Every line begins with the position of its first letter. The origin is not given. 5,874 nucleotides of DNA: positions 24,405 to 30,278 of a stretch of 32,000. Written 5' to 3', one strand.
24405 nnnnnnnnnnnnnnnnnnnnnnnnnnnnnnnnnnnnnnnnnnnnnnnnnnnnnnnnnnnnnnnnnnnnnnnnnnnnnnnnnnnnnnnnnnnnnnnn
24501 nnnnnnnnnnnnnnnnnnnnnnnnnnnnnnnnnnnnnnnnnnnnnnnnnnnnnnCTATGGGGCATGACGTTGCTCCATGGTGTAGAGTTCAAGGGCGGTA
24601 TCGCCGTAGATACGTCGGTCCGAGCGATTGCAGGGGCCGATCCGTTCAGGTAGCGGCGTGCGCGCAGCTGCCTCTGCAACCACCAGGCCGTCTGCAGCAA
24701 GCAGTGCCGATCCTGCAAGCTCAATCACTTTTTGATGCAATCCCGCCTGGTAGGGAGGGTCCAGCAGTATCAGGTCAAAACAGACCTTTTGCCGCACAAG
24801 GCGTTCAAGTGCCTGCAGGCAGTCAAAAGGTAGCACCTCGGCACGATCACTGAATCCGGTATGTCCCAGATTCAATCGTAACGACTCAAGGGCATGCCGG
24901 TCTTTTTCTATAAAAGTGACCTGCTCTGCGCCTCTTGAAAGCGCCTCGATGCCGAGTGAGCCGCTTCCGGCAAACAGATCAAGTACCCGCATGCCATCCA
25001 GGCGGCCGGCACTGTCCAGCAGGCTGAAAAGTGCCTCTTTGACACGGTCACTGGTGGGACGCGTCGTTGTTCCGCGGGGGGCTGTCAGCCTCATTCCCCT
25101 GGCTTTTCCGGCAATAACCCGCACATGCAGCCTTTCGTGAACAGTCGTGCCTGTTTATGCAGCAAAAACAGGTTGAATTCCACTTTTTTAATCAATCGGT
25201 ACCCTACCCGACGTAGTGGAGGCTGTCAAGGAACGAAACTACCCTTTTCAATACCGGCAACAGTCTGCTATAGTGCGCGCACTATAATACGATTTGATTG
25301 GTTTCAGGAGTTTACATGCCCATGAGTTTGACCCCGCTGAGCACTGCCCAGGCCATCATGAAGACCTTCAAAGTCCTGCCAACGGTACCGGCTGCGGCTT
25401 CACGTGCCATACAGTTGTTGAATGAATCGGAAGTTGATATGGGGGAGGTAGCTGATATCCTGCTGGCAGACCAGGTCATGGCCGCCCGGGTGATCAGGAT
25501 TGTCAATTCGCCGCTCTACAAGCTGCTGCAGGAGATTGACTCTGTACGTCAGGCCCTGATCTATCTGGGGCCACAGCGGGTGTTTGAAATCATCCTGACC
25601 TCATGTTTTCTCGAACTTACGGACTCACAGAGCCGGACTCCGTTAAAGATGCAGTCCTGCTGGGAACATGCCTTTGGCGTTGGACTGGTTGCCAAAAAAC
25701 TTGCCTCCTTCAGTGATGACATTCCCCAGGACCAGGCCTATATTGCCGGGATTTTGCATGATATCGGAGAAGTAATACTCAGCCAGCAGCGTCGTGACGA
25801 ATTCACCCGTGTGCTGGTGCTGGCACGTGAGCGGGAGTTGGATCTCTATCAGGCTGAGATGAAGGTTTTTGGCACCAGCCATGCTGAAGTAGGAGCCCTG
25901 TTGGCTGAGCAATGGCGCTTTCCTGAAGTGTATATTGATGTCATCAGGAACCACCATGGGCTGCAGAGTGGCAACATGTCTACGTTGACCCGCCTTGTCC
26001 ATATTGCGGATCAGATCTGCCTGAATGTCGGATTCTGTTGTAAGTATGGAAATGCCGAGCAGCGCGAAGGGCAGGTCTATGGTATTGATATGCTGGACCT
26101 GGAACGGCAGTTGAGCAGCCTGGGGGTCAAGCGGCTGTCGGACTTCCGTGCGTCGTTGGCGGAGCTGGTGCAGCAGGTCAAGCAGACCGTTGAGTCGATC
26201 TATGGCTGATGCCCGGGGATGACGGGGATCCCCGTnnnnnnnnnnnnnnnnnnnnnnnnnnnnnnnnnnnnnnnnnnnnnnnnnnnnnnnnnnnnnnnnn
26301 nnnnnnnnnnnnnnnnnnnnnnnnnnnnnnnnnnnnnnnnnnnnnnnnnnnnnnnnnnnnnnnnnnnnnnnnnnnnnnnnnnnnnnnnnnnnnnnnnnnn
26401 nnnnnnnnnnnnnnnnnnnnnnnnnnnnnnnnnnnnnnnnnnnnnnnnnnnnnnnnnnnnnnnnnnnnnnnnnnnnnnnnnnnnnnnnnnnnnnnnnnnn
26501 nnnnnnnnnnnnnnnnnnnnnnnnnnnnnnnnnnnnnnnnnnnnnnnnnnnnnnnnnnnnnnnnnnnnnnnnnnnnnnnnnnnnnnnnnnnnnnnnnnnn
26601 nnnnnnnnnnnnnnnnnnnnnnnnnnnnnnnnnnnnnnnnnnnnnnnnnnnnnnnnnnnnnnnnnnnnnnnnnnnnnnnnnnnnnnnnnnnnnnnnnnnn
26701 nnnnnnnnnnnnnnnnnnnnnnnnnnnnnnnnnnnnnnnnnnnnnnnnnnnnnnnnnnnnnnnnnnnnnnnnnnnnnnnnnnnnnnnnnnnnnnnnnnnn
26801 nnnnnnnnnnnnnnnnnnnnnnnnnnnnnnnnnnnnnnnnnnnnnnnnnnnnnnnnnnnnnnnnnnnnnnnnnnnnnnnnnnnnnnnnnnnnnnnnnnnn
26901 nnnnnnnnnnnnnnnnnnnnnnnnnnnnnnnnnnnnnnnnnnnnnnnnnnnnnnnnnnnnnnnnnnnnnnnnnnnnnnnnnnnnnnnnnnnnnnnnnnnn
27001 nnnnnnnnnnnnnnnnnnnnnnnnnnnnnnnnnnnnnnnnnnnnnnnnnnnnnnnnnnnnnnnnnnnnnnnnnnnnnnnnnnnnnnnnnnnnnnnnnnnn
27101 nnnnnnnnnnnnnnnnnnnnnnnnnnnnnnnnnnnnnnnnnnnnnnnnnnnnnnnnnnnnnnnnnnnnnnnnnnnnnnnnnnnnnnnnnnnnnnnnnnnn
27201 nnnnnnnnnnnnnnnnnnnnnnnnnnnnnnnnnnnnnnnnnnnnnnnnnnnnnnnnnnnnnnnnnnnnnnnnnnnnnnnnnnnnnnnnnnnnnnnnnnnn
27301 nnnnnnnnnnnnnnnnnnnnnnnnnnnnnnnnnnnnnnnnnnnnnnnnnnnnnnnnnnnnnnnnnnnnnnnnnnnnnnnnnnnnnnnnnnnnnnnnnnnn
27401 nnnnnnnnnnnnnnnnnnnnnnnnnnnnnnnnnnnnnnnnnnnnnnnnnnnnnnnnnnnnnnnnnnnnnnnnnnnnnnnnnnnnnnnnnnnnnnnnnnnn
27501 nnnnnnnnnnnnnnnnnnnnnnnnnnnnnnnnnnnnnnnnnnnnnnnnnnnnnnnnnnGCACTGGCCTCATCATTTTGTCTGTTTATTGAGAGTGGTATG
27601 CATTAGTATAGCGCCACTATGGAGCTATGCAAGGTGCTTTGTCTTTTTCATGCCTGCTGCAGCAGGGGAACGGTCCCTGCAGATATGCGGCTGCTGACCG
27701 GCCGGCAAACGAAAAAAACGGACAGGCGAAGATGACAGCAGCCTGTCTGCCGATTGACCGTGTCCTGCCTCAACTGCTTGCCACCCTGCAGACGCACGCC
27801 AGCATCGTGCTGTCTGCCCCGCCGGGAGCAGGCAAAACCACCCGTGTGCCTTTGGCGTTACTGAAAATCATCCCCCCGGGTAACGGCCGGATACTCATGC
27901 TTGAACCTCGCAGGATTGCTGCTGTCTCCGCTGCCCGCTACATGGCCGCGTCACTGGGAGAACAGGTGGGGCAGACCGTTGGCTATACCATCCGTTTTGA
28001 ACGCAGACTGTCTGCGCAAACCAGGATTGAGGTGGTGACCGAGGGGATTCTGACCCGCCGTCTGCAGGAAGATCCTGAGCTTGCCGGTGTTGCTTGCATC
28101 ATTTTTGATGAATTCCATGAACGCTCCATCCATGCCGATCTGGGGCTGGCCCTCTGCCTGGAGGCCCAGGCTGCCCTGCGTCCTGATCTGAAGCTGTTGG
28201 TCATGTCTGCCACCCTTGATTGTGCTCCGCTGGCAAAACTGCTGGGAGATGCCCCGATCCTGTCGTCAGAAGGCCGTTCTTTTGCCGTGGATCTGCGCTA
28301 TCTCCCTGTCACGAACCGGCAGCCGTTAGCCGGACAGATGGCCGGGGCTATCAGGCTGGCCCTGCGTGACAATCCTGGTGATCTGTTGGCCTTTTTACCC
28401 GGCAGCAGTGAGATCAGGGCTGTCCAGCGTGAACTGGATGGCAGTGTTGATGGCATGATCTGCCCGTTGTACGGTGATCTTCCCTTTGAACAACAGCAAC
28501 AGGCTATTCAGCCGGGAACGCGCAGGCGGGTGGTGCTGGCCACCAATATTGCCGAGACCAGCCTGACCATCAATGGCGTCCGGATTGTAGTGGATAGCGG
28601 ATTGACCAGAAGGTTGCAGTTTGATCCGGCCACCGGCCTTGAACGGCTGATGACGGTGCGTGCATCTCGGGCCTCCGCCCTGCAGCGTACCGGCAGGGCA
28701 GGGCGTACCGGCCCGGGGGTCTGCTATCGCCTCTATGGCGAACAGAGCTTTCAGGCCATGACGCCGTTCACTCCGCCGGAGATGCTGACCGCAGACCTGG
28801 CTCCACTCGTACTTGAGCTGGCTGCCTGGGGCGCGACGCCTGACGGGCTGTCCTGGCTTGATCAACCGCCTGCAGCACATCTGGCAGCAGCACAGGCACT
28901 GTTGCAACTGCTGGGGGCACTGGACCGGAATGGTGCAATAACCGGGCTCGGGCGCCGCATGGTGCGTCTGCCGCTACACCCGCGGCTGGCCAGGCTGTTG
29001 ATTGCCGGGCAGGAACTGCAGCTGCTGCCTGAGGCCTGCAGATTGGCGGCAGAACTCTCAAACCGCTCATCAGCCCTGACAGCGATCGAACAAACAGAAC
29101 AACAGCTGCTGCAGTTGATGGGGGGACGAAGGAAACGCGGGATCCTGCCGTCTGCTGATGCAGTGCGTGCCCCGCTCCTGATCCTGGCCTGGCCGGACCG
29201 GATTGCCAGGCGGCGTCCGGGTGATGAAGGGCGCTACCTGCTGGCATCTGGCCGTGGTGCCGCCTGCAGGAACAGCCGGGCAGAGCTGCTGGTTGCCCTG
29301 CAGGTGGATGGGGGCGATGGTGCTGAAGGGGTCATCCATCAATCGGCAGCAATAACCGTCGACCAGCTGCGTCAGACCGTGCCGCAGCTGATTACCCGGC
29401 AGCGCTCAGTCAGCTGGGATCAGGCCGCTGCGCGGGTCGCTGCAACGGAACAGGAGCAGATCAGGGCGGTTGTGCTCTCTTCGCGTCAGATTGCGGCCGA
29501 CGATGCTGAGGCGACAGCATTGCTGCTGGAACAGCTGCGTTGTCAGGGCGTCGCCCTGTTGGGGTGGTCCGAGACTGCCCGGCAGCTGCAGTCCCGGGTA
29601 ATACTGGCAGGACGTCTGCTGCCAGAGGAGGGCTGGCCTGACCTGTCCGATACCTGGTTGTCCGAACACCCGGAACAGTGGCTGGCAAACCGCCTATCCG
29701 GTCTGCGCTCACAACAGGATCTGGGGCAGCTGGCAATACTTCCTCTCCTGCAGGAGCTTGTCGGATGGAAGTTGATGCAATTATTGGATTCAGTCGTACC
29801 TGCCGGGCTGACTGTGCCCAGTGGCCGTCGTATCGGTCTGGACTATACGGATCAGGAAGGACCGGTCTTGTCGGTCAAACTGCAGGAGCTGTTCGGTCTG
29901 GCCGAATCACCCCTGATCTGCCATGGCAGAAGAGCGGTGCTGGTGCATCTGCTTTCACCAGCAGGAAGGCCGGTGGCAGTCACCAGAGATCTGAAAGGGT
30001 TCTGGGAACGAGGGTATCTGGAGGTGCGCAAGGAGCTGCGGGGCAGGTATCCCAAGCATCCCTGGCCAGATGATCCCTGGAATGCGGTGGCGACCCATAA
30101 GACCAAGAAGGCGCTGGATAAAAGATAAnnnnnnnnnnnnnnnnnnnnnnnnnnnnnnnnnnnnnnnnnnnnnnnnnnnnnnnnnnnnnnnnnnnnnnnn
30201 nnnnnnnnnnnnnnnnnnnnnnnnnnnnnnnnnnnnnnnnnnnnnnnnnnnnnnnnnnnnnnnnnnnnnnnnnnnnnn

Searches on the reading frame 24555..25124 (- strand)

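Call 81: search_protein_families(library=pfam, proteins=[window:24555-25124:-], max_evalue=0.000001)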
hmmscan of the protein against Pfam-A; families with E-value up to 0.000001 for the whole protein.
window:24555-25124:- (189 aa): 2 families
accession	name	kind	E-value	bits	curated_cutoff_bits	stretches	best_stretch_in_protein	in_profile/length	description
PF03602.21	Cons_hypoth95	-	1.1e-51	175.5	24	1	1-181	1-181/182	Conserved hypothetical protein 95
PF05175.20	MTS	-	1.2e-10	41.8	23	1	26-133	17-122/170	Methyltransferase small domain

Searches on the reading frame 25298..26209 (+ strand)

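Call 81: search_protein_families(library=pfam, proteins=[window:25298-26209:+], max_evalue=0.000001)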
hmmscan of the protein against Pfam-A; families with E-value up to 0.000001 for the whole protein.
window:25298-26209:+ (303 aa): 2 families
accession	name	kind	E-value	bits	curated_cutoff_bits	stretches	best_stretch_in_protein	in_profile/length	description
PF08668.18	HDOD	-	4.4e-55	186.7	22.9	1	27-220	1-194/196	HDOD domain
PF01966.28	HD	-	3.4e-12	47.1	22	1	122-240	2-113/116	HD domain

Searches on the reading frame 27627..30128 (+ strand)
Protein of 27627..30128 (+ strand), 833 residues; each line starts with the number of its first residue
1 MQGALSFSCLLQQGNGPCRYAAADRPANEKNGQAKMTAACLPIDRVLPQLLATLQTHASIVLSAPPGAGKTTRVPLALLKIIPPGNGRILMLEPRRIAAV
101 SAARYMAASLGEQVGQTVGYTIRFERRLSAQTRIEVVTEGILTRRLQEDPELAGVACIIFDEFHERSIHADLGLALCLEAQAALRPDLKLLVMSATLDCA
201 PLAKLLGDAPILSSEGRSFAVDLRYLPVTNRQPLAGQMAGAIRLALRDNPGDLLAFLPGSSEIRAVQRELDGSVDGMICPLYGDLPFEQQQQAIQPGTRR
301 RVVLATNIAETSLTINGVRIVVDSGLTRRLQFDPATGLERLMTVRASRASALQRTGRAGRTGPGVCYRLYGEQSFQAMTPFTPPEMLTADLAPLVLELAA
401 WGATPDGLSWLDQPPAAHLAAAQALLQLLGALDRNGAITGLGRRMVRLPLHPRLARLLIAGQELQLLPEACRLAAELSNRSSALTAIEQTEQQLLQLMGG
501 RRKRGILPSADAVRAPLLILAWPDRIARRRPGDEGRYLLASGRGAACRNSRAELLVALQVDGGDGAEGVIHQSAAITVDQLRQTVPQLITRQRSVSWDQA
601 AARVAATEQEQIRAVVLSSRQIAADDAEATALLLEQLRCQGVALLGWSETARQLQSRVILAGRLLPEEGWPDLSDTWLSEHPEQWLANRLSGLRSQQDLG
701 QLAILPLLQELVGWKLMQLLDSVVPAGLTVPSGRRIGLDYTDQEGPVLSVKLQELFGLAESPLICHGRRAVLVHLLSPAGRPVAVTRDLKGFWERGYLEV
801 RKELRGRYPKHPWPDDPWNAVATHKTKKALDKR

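Call 66: search_protein_families(library=pfam, proteins=[window:27627-30128:+], max_evalue=0.00001)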
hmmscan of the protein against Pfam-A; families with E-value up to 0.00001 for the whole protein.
window:27627-30128:+ (833 aa): 4 families
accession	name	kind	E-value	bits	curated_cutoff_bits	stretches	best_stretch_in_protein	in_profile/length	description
PF08482.15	HrpB_C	-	4e-50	170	25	1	685-817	1-133/133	ATP-dependent helicase C-terminal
PF00270.35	DEAD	-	3.9e-10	40.2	26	1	53-200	10-162/167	DEAD/DEAH box helicase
PF00271.37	Helicase_C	-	1.2e-09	38.9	23.5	1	247-362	12-110/110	Helicase conserved C-terminal domain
PF04408.29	HA2_N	-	1.2e-07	32.1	21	1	425-450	4-29/29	Helicase associated domain (HA2), winged-helix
